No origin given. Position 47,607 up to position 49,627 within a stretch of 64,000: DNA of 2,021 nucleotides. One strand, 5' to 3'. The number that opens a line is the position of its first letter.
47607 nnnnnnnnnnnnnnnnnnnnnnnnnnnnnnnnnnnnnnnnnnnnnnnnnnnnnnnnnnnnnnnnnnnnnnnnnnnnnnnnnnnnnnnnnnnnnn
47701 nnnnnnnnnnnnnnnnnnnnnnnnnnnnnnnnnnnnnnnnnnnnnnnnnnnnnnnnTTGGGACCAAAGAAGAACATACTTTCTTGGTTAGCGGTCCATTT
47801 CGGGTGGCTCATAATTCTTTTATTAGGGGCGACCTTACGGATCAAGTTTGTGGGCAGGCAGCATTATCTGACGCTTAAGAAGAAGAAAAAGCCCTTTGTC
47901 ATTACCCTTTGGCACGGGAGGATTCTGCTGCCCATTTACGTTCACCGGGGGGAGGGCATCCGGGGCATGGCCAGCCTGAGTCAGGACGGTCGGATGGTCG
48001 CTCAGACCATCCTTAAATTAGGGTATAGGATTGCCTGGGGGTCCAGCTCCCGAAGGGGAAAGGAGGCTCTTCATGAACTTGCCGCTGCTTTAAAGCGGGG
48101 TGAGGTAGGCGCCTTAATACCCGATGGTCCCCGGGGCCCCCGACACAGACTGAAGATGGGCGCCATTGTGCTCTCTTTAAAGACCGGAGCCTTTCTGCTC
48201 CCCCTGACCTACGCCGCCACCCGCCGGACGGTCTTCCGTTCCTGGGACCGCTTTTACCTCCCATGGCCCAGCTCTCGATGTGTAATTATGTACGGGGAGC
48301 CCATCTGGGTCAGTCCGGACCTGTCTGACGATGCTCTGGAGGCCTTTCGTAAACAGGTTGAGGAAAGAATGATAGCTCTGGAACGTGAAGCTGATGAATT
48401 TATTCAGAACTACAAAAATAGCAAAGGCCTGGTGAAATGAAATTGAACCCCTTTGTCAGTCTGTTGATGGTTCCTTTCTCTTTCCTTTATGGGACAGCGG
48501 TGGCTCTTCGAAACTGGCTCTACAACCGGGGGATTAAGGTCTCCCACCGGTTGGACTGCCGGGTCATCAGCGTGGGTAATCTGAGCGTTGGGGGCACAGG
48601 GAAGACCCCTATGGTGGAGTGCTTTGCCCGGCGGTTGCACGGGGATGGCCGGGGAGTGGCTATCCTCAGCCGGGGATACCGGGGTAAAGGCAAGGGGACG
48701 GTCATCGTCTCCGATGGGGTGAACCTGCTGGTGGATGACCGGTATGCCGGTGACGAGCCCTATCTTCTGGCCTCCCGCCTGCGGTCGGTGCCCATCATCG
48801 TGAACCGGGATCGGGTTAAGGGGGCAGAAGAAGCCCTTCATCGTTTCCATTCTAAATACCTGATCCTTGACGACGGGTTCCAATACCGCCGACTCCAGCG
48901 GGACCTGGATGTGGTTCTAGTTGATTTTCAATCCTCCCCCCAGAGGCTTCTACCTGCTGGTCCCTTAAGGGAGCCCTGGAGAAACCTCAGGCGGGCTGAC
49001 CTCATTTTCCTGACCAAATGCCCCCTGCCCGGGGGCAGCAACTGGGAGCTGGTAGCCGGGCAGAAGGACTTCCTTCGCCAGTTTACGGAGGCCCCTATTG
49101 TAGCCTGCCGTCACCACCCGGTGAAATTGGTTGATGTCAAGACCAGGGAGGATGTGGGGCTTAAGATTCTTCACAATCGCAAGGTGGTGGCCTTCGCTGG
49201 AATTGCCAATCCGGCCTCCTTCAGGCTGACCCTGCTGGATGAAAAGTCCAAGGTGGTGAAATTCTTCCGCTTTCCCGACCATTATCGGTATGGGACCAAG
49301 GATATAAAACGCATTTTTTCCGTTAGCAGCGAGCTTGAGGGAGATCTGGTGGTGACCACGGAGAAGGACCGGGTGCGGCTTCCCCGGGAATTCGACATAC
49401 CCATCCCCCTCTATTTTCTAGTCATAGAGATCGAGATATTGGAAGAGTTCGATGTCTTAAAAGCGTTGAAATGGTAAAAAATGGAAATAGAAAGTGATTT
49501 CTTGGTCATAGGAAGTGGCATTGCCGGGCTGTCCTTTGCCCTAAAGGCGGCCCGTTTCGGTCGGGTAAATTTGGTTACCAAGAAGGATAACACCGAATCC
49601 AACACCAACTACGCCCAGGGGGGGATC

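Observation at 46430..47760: AT-rich 1.3-kb islet between lpxB and the DUF374-lpxK-nadB block, encoding a YidD-like protein with a Cys-rich N-terminal extension plus an orphan ORF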

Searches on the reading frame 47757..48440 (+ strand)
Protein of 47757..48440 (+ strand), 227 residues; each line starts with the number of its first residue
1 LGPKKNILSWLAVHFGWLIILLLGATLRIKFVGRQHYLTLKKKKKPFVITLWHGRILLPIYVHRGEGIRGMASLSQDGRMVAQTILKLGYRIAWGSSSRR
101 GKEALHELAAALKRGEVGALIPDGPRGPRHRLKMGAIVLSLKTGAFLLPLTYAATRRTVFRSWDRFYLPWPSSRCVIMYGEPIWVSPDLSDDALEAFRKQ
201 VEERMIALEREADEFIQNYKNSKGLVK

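Call 5: search_protein_families(library=pfam, proteins=[window:47757-48440:+], max_evalue=1)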
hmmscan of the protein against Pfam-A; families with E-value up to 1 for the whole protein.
window:47757-48440:+ (227 aa): 2 families
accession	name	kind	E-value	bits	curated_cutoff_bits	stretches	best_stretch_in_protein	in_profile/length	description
PF04028.18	DUF374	-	5.3e-21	74.4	26.8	1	61-129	1-69/69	Domain of unknown function (DUF374)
PF08538.16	DUF1749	-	0.18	11.3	24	1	180-226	206-252/299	Protein of unknown function (DUF1749)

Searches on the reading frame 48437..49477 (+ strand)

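Call 5: search_protein_families(library=pfam, proteins=[window:48437-49477:+], max_evalue=1)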
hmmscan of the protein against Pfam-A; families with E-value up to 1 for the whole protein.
window:48437-49477:+ (346 aa): 1 family
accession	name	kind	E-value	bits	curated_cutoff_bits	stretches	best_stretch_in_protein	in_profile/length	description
PF02606.20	LpxK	-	2.5e-87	293.5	27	1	8-337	2-316/328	Tetraacyldisaccharide-1-P 4'-kinase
